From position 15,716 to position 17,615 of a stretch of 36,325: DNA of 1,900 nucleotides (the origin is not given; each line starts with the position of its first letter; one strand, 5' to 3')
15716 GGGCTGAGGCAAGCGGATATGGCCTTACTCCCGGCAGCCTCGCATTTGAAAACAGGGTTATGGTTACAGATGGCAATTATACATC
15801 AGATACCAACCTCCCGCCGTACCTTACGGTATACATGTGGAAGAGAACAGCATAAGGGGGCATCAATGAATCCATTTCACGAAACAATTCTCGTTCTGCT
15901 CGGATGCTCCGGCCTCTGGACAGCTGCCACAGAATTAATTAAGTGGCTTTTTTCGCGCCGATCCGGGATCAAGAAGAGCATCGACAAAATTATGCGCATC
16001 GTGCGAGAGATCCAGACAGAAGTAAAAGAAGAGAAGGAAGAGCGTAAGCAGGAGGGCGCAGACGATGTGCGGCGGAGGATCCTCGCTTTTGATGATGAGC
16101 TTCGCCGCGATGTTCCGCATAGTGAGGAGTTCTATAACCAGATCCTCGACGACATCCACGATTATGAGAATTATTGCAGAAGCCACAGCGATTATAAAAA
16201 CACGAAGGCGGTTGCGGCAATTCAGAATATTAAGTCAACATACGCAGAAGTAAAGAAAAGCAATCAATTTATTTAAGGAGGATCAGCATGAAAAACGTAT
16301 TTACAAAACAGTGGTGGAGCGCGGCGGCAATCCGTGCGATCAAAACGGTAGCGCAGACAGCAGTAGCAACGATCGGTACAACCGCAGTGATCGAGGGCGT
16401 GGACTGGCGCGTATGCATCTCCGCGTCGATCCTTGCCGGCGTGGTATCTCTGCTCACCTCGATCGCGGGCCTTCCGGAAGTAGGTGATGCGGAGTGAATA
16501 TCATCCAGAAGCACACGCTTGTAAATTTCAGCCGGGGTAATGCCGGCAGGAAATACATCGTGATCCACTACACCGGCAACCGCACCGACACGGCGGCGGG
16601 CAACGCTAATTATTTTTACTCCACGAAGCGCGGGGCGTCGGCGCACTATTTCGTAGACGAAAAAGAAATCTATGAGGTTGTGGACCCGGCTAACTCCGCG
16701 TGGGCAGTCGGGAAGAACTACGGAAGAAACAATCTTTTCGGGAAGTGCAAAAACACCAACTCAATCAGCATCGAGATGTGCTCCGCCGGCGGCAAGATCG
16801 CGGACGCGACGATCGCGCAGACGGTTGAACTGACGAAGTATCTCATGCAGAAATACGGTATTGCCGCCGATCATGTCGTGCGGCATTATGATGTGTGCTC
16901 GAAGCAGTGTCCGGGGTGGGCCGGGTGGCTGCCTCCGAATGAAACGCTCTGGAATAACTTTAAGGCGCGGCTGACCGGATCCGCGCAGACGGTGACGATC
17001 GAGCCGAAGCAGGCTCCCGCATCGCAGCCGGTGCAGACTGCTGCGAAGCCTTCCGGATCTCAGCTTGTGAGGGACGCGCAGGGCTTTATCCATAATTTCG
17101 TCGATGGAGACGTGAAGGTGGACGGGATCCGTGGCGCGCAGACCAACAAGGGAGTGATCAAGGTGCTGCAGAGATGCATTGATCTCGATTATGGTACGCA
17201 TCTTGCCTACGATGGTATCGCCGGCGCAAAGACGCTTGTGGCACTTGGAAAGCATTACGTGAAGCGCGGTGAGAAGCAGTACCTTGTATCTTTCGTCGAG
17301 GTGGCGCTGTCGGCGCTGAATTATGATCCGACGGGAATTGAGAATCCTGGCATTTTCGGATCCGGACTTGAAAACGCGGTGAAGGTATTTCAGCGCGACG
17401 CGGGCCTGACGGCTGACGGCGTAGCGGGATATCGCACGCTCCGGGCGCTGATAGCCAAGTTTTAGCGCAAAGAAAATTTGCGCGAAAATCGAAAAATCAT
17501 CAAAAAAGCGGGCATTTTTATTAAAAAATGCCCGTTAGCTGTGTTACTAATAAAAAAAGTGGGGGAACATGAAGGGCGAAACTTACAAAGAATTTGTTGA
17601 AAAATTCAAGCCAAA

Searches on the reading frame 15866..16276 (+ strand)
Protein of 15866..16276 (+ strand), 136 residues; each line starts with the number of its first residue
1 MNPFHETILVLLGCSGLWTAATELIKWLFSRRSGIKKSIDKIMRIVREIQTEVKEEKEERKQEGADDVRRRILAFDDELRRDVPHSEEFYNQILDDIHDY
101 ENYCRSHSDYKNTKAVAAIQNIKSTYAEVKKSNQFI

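Call 5: search_protein_families(library=pfam, proteins=[window:15866-16276:+], max_evalue=0.1)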
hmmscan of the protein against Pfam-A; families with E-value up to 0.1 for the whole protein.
window:15866-16276:+ (136 aa): 4 families
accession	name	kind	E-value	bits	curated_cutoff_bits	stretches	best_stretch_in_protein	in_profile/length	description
PF15047.11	DUF4533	-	0.022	14.8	28.6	1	22-63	36-77/225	Protein of unknown function (DUF4533)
PF19953.4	EACC1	-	0.027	14.9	23.6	1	1-39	39-78/107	Effector Associated Constant Component 1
PF10146.14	zf-C4H2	-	0.053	14.5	34.5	1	35-131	5-94/240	Zinc finger-containing protein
PF23789.1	Pre_tape_measure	-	0.063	13.5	27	0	23-62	109-148/149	Pre-tape measure protein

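Call 6: search_protein_families(library=phrogs, proteins=[window:15866-16276:+], max_evalue=0.1)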
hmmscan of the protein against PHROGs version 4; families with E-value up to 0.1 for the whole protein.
window:15866-16276:+ (136 aa): 2 families
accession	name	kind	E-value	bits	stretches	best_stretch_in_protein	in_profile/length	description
phrog_37604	-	unknown function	4.1e-22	79.7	1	41-135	72-167/168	-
phrog_26291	-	unknown function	0.086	14.3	0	77-131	40-93/100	-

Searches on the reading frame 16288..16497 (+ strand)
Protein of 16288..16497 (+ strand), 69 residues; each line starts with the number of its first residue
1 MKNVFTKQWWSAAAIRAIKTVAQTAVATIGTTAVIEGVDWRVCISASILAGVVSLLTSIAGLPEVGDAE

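Call 106: search_protein_families(library=pfam, proteins=[window:16288-16497:+], max_evalue=0.01)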
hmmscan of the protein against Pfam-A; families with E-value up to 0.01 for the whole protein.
window:16288-16497:+ (69 aa): 1 family
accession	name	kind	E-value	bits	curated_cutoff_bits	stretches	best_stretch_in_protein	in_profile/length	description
PF16945.10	Phage_r1t_holin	-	3.8e-14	52.9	26.9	1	6-62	1-58/72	Putative lactococcus lactis phage r1t holin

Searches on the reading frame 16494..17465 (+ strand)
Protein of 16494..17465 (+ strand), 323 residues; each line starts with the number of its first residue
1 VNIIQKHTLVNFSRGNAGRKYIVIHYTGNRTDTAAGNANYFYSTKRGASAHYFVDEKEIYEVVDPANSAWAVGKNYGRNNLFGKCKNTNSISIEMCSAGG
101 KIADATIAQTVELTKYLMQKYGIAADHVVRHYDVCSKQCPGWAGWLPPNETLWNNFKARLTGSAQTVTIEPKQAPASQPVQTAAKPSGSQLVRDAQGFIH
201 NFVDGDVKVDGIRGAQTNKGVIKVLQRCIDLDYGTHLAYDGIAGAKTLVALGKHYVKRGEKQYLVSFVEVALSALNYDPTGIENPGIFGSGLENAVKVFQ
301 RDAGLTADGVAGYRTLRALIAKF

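Call 5: search_protein_families(library=pfam, proteins=[window:16494-17465:+], max_evalue=0.1)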
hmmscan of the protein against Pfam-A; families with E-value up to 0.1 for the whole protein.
window:16494-17465:+ (323 aa): 4 families
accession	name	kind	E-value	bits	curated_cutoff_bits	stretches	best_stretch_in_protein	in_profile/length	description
PF01510.30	Amidase_2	-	3.9e-26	92.4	26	1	20-141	6-130/131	N-acetylmuramoyl-L-alanine amidase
PF01471.23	PG_binding_1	-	2.2e-15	57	23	1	265-319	5-57/57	Putative peptidoglycan binding domain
PF09374.15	PG_binding_3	-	4.1e-07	30.5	24.6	0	222-262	3-40/76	Predicted Peptidoglycan domain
PF07056.16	DUF1335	-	0.073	13.6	25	0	245-290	46-89/131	Protein of unknown function (DUF1335)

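Call 6: search_protein_families(library=phrogs, proteins=[window:16494-17465:+], max_evalue=0.1)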
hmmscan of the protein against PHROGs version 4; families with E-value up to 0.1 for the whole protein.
window:16494-17465:+ (323 aa): 36 families (the best 25 are shown)
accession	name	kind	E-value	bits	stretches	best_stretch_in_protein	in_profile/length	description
phrog_1493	-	lysis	2.9e-42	146.2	1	15-321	30-307/394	endolysin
phrog_1794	-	lysis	2.7e-35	123.4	1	9-182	46-205/336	amidase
phrog_670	-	lysis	4.6e-35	122.6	1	2-218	92-286/596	endolysin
phrog_9611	-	lysis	2.6e-31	110.1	1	16-174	20-179/246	endolysin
phrog_833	-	lysis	3.5e-29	103.4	1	18-204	29-223/294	endolysin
phrog_19265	-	unknown function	1.1e-28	101.8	1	11-140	16-141/293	-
phrog_3088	-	lysis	2.7e-28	100.4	1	17-169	22-165/248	amidase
phrog_2338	-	lysis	1.1e-24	88.5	1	4-182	13-199/346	endolysin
phrog_5182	-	lysis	2.4e-15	57.9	1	16-186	32-209/321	endolysin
phrog_7698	-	lysis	2.7e-14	54.7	1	4-217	10-203/316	endolysin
phrog_2649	-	lysis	7.3e-14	53.2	2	253-319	172-235/261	endolysin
phrog_18955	-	unknown function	1.5e-13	51.2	1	16-166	293-439/483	-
phrog_4018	-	lysis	7.6e-12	46.5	1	14-142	26-140/285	amidase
phrog_14048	-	lysis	5.7e-11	43.7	1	11-135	17-141/305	endolysin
phrog_3393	-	lysis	6e-10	40.4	1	16-187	20-193/342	endolysin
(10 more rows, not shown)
